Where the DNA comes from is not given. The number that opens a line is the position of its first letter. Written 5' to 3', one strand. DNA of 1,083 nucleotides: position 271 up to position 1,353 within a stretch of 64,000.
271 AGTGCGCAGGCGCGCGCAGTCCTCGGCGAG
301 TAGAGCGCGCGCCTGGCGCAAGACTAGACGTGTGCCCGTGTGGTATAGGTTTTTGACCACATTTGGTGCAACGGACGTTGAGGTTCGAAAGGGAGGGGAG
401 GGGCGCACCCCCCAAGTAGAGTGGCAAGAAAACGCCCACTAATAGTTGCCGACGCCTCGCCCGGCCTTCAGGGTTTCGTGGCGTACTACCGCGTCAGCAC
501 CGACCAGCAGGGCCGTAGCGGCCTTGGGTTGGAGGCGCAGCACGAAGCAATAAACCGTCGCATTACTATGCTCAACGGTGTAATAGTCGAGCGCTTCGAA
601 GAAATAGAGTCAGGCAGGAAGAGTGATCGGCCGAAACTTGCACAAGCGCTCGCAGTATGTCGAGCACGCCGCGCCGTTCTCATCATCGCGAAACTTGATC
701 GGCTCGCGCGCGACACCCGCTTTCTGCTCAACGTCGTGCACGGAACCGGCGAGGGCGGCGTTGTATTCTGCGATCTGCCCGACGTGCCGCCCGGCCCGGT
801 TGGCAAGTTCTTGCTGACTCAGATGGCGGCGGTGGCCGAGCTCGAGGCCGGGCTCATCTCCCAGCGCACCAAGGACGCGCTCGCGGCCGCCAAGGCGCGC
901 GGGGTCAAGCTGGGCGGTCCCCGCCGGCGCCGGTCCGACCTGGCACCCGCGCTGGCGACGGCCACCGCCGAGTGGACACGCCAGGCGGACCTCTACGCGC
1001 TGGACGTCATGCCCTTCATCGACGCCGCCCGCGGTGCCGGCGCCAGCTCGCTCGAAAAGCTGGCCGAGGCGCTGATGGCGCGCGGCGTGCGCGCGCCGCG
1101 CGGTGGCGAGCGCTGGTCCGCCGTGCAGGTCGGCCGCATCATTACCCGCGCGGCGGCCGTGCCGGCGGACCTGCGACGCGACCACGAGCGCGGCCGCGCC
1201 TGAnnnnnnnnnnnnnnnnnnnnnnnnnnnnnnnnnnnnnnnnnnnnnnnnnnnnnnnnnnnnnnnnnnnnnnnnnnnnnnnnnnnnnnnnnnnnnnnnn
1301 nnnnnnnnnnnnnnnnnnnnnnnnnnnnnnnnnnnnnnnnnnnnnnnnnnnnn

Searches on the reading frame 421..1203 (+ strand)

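Call 22: search_protein_families(library=phrogs, proteins=[window:421-1203:+], max_evalue=0.001)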
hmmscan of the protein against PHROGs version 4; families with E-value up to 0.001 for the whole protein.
window:421-1203:+ (260 aa): 3 families
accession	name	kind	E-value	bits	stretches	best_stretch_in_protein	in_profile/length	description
phrog_125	-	DNA, RNA and nucleotide metabolism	8.1e-33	115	1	19-185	22-168/254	DNA invertase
phrog_95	-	integration and excision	6.8e-24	85.4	1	20-243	91-310/651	integrase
phrog_6620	-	integration and excision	0.0008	20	0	19-97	58-133/201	transposase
